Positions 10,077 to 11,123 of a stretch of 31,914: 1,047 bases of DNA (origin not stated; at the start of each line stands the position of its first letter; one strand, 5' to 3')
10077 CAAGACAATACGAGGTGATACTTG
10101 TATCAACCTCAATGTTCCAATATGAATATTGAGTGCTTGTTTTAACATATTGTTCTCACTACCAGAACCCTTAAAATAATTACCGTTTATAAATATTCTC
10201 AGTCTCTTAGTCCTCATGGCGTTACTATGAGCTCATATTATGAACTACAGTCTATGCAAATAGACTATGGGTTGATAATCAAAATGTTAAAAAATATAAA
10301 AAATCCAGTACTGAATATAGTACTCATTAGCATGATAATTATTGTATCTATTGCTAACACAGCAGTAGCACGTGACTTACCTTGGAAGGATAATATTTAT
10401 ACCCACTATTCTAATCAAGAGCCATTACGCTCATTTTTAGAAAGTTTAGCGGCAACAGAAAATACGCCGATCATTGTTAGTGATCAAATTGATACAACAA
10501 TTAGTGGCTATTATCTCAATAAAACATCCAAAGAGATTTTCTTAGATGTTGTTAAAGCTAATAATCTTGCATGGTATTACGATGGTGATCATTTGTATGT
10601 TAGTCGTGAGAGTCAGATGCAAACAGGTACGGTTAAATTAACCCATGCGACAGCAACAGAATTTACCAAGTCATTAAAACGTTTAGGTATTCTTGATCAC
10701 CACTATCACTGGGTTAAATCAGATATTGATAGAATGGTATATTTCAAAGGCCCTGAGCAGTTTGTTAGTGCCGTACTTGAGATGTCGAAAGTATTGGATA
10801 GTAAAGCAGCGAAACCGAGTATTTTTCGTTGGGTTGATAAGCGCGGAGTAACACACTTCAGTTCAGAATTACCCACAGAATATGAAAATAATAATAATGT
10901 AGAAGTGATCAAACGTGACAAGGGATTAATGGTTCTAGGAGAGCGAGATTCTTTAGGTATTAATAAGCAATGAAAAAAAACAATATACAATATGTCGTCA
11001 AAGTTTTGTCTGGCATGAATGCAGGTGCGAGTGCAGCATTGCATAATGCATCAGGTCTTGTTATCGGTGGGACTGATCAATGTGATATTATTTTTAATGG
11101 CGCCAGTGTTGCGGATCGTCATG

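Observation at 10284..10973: Secretin reduced to its periplasmic N0-N1 domains and translationally coupled to sctD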

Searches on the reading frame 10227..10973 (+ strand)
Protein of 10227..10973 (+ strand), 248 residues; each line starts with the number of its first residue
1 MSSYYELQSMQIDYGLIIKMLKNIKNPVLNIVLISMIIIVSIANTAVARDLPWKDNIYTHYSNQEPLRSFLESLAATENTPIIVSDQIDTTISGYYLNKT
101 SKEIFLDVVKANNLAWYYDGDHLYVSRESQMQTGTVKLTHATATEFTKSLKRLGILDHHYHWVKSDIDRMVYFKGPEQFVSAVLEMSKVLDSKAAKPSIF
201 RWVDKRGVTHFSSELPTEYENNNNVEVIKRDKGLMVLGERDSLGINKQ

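Call 5: search_protein_families(library=pfam, max_evalue=0.1, proteins=[window:10227-10973:+])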
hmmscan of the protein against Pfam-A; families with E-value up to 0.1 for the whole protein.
window:10227-10973:+ (248 aa): 3 families
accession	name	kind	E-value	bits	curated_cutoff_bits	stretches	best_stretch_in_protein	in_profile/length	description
PF21304.2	T3S_SPI-1_N0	-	9.6e-07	29.4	27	1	63-125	4-67/69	SPI-1 type 3 secretion system secretin, N0 domain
PF13511.11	DUF4124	-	1.5e-05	25.6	22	1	194-229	9-41/56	Domain of unknown function (DUF4124)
PF03958.22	Secretin_N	-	0.0049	17.5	28.2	1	134-193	2-66/69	Bacterial type II/III secretion system short domain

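Call 8: search_dna_similar(query=window:10227-10973:+, collection=plasmids, mode=protein, max_evalue=0.001)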
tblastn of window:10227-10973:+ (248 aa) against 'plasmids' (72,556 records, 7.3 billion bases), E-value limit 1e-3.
Records with a match: 476; places in all: 479; records where one place covers at least 80% of the query: 0.
Best place of each record, by identity: <60% 476.
By first word of the organism name: Ralstonia 134; Shigella 102; Yersinia 93; Aeromonas 20; Escherichia 18; Sinorhizobium 17; Pantoea 13; Providencia 10; Burkholderia 9; Bradyrhizobium 9; and 16 more.
By predicted mobility (MOB-suite, as given by PLSDB): mobilizable 263; non-mobilizable 120; conjugative 93.
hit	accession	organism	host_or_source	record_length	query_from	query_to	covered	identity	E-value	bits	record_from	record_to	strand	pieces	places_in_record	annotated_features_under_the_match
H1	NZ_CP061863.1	Photobacterium damselae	Seriola lalandi,cell culture,caudal ...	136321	50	238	76%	28.6%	1e-17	89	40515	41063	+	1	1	sctC: type III secretion system outer membrane ring subunit SctC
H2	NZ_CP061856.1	Photobacterium damselae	Seriola lalandi,cell culture,caudal ...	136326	50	238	76%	28.6%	1e-17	89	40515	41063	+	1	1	sctC: type III secretion system outer membrane ring subunit SctC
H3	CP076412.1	Ralstonia wenshanensis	soil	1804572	48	238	77%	27.1%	3e-14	79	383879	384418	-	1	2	sctC: type III secretion system outer membrane ring subunit SctC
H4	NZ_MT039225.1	Yersinia frederiksenii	-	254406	58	211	62%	30.8%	3e-10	67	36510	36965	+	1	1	sctC: type III secretion system outer membrane ring subunit SctC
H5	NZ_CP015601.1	Pseudomonas antarctica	-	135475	53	238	75%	24.6%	1e-6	57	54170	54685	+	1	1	sctC: type III secretion system outer membrane ring subunit SctC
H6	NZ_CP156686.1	Burkholderia stagnalis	Bacterial cells,soils collected in ...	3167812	43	195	62%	29.4%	3e-15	82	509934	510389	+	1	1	none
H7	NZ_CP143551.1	Burkholderia multivorans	Homo sapiens,bronchoalveolar lavage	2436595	43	194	61%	29.4%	3e-14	79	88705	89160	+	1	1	none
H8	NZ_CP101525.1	Burkholderia arboris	mixed culture,soil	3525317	43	194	61%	29.4%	4e-14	79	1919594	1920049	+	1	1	none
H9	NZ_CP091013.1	Burkholderia cenocepacia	-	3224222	43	195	62%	28.8%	3e-14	79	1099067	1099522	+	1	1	none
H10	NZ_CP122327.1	Pantoea agglomerans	Beta vulgaris,whole organism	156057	53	238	75%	23.0%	8e-8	60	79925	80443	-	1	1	sctC: type III secretion system outer membrane ring subunit SctC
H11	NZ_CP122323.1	Pantoea agglomerans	Gypsophila paniculata,whole organism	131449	53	238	75%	23.0%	9e-8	60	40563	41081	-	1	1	sctC: type III secretion system outer membrane ring subunit SctC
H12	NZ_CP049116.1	Pantoea stewartii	Dracaena sanderiana,cell ...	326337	53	238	75%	23.0%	5e-7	57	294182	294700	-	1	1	sctC: type III secretion system outer membrane ring subunit SctC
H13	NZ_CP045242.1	Pantoea sp. JZ29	Euphorbia granulata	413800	53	238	75%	23.0%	5e-7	57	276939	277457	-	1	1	sctC: type III secretion system outer membrane ring subunit SctC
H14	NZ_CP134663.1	Escherichia coli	Larus michahellis,bacteria,cloaca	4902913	60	211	61%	27.9%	4e-9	64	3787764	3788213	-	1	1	none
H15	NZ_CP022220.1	Bradyrhizobium guangxiense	peanut,cell culture,roots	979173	43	194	61%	27.6%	3e-6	55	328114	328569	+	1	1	nodulation protein NolW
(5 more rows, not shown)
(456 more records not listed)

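Call 9: find_homologous_proteins(query=window:10284-10973:+, max_evalue=0.001)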
Query window:10284-10973:+ (229 aa): 16 proteins with E <= 0.001 among 218 candidates.
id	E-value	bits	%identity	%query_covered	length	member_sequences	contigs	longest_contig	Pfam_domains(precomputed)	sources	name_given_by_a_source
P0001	1.4e-147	507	100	100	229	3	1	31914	PF21304.3,PF13511.12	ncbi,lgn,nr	ncbi:MAG: DUF4124 domain-containing protein [Thiotrichaceae bacterium]|nr:DUF4124 domain-containing 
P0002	9.1e-105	367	71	97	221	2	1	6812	PF21304.3,PF13511.12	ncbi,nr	ncbi:MAG TPA: DUF4124 domain-containing protein [Thiotrichaceae bacterium]|nr:DUF4124 domain-contain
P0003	3.5e-83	296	57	96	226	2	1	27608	PF21304.3,PF13511.12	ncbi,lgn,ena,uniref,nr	ncbi:MAG: Unknown protein [uncultured Thiotrichaceae bacterium]|uniref:DUF4124 domain-containing pro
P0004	3.6e-83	296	56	96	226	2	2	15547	PF21304.3,PF13511.12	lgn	-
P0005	5.0e-82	293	64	84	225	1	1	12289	PF21304.3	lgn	-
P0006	1.4e-79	285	56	97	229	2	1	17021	PF21304.3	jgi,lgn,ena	-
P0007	5.0e-79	283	55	96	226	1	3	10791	PF21304.3,PF13511.12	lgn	-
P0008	1.6e-78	281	56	93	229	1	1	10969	PF21304.3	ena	-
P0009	3.4e-77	277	57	92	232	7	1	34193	PF21304.3,PF13511.12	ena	-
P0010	7.3e-77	276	58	87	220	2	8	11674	PF21304.3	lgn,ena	-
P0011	9.1e-77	275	56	91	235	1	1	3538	PF21304.3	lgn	-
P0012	3.2e-76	274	57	90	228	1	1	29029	PF21304.3,PF13511.12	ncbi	-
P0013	3.7e-76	273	55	91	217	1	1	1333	PF21304.3,PF03958.23,PF13511.12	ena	-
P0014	4.9e-76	273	55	93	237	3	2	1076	PF21304.3,PF13511.12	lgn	-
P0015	5.6e-76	273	56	93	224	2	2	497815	PF21304.3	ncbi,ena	-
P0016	2.7e-73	264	51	96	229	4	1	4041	PF21304.3,PF13511.12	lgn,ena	-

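Call 10: find_encoding_contigs(protein=P0015, flank=10000, max_places=3)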
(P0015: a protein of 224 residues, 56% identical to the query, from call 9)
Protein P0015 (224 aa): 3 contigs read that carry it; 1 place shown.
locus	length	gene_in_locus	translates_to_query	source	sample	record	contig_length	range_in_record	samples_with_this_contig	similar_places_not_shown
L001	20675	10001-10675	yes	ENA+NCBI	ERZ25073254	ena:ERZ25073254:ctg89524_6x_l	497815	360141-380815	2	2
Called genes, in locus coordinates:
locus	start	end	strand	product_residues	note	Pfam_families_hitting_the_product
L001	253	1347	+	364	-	PF28396:SepQ_C, PF01052:FliMN_C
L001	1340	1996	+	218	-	PF00813:FliP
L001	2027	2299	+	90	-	PF01313:Bac_export_3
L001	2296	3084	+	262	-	PF01311:Bac_export_1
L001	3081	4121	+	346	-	PF01312:Bac_export_2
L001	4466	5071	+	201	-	PF01957:NfeD (weak)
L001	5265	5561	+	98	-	PF13466:STAS_2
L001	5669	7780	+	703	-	PF00771:FHIPEP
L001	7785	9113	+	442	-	PF02874:ATP-synt_ab_N, PF00006:ATP-synt_ab, PF18269:T3SS_ATPase_C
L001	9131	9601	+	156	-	PF02050:FliJ (faint), PF07321:YscO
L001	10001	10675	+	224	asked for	PF21304:T3S_SPI-1_N0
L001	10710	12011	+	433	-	PF16697:Yop-YscD_cpl, PF00498:FHA (weak), PF23893:Y4YQ_C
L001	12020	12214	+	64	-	-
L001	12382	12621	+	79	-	-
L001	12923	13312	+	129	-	PF14559:TPR_19 (weak)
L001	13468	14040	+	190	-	-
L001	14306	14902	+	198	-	PF01514:YscJ_FliF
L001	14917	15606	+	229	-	PF06578:YscK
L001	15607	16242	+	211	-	PF06635:T3SS_SCTL, PF02108:FliH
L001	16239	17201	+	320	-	PF01636:APH, PF01633:Choline_kinase (weak)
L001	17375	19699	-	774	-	-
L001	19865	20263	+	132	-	-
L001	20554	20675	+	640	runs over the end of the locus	PF02824:TGS, PF07973:tRNA_SAD, PF00587:tRNA-synt_2b, PF03129:HGTP_anticodon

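Call 11: find_encoding_contigs(protein=P0009, flank=10000, max_places=3)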
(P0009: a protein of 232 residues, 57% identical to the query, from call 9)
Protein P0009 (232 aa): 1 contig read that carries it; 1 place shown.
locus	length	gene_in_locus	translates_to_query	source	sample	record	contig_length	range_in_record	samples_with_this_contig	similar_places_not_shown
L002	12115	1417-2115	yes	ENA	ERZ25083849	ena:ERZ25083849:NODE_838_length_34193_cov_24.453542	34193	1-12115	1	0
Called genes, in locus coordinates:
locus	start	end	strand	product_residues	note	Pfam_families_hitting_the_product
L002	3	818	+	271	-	?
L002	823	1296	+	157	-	PF02050:FliJ (faint), PF07321:YscO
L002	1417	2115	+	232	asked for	PF21304:T3S_SPI-1_N0, PF13511:DUF4124 (weak)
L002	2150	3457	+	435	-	PF16697:Yop-YscD_cpl, PF00498:FHA (weak), PF23893:Y4YQ_C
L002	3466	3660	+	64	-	PF08988:T3SS_needle_E (weak)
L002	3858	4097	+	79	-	-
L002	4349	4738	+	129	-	PF13432:TPR_16 (faint), PF14559:TPR_19 (weak)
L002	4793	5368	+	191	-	-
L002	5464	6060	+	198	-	PF01514:YscJ_FliF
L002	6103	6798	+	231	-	PF06578:YscK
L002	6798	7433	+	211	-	PF06635:T3SS_SCTL, PF02108:FliH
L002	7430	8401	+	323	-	PF01636:APH, PF01633:Choline_kinase (weak)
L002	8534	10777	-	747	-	PF17936:Big_6 (weak)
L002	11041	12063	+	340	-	PF00316:FBPase, PF18913:FBPase_C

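Call 12: find_encoding_contigs(protein=P0012, flank=10000, max_places=2)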
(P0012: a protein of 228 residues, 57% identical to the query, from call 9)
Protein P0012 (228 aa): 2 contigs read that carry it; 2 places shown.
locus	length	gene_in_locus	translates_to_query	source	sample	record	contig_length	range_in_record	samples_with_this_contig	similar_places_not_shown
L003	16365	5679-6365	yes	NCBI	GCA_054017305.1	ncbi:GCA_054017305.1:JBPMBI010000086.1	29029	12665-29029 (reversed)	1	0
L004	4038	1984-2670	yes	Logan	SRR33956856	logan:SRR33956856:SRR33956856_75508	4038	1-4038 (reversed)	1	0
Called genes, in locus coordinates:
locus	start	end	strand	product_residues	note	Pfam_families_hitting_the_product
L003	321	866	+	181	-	PF01957:NfeD (faint)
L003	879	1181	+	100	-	PF13466:STAS_2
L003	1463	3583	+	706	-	PF00771:FHIPEP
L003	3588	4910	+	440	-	PF02874:ATP-synt_ab_N, PF00006:ATP-synt_ab, PF18269:T3SS_ATPase_C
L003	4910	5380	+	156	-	PF07321:YscO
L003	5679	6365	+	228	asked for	PF13511:DUF4124 (faint), PF21304:T3S_SPI-1_N0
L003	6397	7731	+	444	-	PF16697:Yop-YscD_cpl, PF00498:FHA (weak), PF23893:Y4YQ_C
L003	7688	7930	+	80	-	-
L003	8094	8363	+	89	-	-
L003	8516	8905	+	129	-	PF13424:TPR_12 (faint), PF13432:TPR_16 (weak), PF14559:TPR_19 (faint)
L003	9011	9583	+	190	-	-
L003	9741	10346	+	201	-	PF01514:YscJ_FliF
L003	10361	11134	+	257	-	PF06578:YscK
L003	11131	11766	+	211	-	PF06635:T3SS_SCTL, PF02108:FliH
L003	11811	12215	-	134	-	-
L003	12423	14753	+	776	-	-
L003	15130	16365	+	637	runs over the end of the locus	PF02824:TGS, PF07973:tRNA_SAD, PF00587:tRNA-synt_2b, PF03129:HGTP_anticodon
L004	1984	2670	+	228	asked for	PF13511:DUF4124 (faint), PF21304:T3S_SPI-1_N0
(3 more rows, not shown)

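Call 13: find_encoding_contigs(protein=P0003, flank=10000, max_places=2)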
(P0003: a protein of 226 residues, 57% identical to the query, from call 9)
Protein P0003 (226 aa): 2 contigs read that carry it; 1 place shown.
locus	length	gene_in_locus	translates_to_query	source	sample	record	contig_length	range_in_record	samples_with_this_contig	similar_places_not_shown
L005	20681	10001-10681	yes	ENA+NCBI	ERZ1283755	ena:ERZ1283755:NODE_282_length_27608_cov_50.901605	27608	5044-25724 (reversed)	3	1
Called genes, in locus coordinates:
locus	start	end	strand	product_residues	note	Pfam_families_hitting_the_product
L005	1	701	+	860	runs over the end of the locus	?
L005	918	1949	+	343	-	PF28396:SepQ_C, PF01052:FliMN_C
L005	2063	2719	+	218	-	PF00813:FliP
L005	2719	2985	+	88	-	PF01313:Bac_export_3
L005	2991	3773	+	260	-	PF01311:Bac_export_1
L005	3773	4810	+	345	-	PF01312:Bac_export_2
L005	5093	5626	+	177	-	PF01957:NfeD (weak)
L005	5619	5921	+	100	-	PF01740:STAS, PF13466:STAS_2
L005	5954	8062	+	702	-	PF00771:FHIPEP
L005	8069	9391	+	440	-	PF02874:ATP-synt_ab_N, PF00006:ATP-synt_ab, PF18269:T3SS_ATPase_C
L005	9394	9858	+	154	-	PF07321:YscO (weak)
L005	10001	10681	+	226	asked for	PF21304:T3S_SPI-1_N0, PF13511:DUF4124 (weak)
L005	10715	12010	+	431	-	PF16697:Yop-YscD_cpl, PF00498:FHA, PF21934:Yop-YscD_ppl_3rd (weak), PF23893:Y4YQ_C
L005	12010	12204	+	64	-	PF08988:T3SS_needle_E (weak)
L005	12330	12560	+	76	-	-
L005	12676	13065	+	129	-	-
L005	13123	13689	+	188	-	-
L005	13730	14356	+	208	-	PF01514:YscJ_FliF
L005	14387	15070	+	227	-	PF06578:YscK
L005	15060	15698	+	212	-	PF02108:FliH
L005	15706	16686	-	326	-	PF08003:Methyltransf_9, PF13489:Methyltransf_23, PF13847:Methyltransf_31, PF08241:Methyltransf_11, PF08242:Methyltransf_12, PF13649:Methyltransf_25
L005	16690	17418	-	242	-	PF09243:Rsm22, PF05175:MTS (weak), PF13847:Methyltransf_31 (weak), PF08241:Methyltransf_11, PF08242:Methyltransf_12, PF13649:Methyltransf_25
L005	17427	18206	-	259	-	PF00106:adh_short, PF08659:KR, PF13561:adh_short_C2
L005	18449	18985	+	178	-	PF02620:YceD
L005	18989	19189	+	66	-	PF01783:Ribosomal_L32p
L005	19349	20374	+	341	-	PF02504:FA_synthesis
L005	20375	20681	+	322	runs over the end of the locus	PF00108:Thiolase_N (weak), PF08545:ACP_syn_III, PF08541:ACP_syn_III_C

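Call 14: search_protein_families(library=pfam, max_evalue=0.1, proteins=[L005:3-701:+, L005:5093-5626:+, L005:5619-5921:+, L005:12330-12560:+, L005:12676-13065:+, L005:13123-13689:+, L001:17375-19699:-, L001:19865-20263:+, L003:12423-14753:+])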
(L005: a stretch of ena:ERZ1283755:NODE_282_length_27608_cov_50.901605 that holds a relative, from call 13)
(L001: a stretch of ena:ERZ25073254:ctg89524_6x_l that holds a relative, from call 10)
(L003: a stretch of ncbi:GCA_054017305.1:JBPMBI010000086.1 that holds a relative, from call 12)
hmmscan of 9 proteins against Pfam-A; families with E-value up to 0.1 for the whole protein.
L005:3-701:+ (232 aa): 1 family
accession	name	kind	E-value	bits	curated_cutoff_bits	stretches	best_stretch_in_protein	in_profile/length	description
PF01391.23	Collagen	-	2.2e-17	63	27.2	0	56-69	1-14/60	Collagen triple helix repeat (20 copies)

L005:5093-5626:+ (177 aa): 1 family
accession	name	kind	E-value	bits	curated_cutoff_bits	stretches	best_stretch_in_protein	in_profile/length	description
PF01957.25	NfeD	-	4.6e-06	27.2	29.1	1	120-170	4-55/57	NfeD-like C-terminal, partner-binding domain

L005:5619-5921:+ (100 aa): 2 families
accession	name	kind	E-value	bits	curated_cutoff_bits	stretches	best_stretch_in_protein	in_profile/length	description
PF01740.26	STAS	-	1.7e-11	44.3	22.6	1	10-99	7-97/106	STAS domain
PF13466.11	STAS_2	-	3.2e-07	30.9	29.2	1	20-95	5-79/80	STAS domain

L005:12330-12560:+ (76 aa): 0 families

L005:12676-13065:+ (129 aa): 9 families
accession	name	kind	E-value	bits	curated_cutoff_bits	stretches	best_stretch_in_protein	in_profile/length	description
PF13432.12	TPR_16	-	0.00017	22.4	32.7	1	49-107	4-61/65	Tetratricopeptide repeat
PF13174.12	TPR_6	-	0.00037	21.4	26.3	1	83-106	6-29/33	Tetratricopeptide repeat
PF14559.12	TPR_19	-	0.00041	21.1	25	1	55-110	4-58/68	Tetratricopeptide repeat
PF13424.12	TPR_12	-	0.00064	20.3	30.1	0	33-66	28-69/77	Tetratricopeptide repeat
PF07719.23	TPR_2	-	0.00087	19.7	27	0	81-105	5-29/34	Tetratricopeptide repeat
PF23927.1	DUF7265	-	0.0038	17.8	24.6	1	62-92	9-39/109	Domain of unknown function (DUF7265)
PF23914.1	TPR_CcmH_CycH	-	0.0046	17.3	42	1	57-113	102-157/158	Cytochrome c-type biogenesis protein H TPR domain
PF13428.12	TPR_14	-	0.0074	17.3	23.5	0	83-120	7-42/44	Tetratricopeptide repeat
PF21545.3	T7SS_EccA1_N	-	0.0078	16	27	1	41-106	167-234/272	T7SS, ESX-1 secretion system protein EccA1, N-terminal domain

L005:13123-13689:+ (188 aa): 2 families
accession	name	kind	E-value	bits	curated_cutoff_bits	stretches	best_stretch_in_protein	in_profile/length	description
PF10364.14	NKWYS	-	0.0017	18.7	25.1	1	27-76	31-81/139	Putative capsular polysaccharide synthesis protein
PF07200.18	Mod_r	-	0.0039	17.6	30.1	1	72-142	4-74/146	Modifier of rudimentary (Mod(r)) protein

L001:17375-19699:- (774 aa): 0 families

L001:19865-20263:+ (132 aa): 0 families

L003:12423-14753:+ (776 aa): 0 families

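Call 15: get_annotated_region(hit=H15, flank=6000)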
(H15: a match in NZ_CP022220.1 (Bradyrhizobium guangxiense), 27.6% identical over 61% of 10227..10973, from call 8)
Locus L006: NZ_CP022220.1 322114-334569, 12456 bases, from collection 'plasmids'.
description: Bradyrhizobium guangxiense strain CCBAU 53363 plasmid p53363, complete sequence
organism: Bradyrhizobium guangxiense (NCBI taxid 1325115)
taxonomy: Bacteria; Pseudomonadota; Alphaproteobacteria; Hyphomicrobiales; Nitrobacteraceae; Bradyrhizobium; Bradyrhizobium guangxiense
host: -; source: peanut,cell culture,roots; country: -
typing (MOB-suite, as given by PLSDB): mobilizable; relaxase MOBP
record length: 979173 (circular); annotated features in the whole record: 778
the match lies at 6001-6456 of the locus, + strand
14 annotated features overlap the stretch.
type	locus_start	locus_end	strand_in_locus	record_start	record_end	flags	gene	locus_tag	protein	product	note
CDS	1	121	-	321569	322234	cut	sctR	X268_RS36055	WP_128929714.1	type III secretion system export apparatus subunit SctR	GO:0030254 - protein secretion by the type III secretion system [Evidence IEA]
CDS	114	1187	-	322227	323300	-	sctQ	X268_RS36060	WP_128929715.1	type III secretion system cytoplasmic ring protein SctQ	GO:0030254 - protein secretion by the type III secretion system [Evidence IEA]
CDS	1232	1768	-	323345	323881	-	-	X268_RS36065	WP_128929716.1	hypothetical protein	-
CDS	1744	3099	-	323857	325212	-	sctN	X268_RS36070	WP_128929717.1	type III secretion system ATPase SctN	GO:0030254 - protein secretion by the type III secretion system [Evidence IEA]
CDS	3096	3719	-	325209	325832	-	sctL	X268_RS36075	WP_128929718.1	type III secretion system stator protein SctL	GO:0030254 - protein secretion by the type III secretion system [Evidence IEA]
CDS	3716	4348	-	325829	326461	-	-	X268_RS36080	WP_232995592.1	nodulation protein NolU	-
CDS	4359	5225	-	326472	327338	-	sctJ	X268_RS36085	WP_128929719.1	type III secretion system inner membrane ring lipoprotein SctJ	GO:0030254 - protein secretion by the type III secretion system [Evidence IEA]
CDS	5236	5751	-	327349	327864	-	-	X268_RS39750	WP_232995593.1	nodulation protein NolB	-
CDS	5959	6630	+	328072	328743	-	-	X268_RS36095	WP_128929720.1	nodulation protein NolW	-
CDS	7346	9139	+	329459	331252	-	-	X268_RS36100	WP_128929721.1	HrpF/NolX family T3SS translocon protein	GO:0009877 - nodulation [Evidence IEA]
CDS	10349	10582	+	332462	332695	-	-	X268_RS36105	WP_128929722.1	hypothetical protein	-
CDS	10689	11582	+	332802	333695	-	-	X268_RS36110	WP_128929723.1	hypothetical protein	-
CDS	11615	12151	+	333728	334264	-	-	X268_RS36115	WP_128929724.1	hypothetical protein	-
CDS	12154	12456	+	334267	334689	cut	-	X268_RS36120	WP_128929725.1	histidine kinase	-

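Call 16: get_annotated_region(hit=H6, flank=8000)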
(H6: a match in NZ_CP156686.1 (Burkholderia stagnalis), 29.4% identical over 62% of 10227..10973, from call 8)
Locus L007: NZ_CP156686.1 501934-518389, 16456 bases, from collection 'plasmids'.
description: Burkholderia stagnalis strain YJ-2 plasmid plas1, complete sequence
organism: Burkholderia stagnalis (NCBI taxid 1503054)
taxonomy: Bacteria; Pseudomonadota; Betaproteobacteria; Burkholderiales; Burkholderiaceae; Burkholderia; Burkholderia stagnalis
host: -; source: Bacterial cells,soils collected in Guangdong Province, China; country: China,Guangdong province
typing (MOB-suite, as given by PLSDB): non-mobilizable
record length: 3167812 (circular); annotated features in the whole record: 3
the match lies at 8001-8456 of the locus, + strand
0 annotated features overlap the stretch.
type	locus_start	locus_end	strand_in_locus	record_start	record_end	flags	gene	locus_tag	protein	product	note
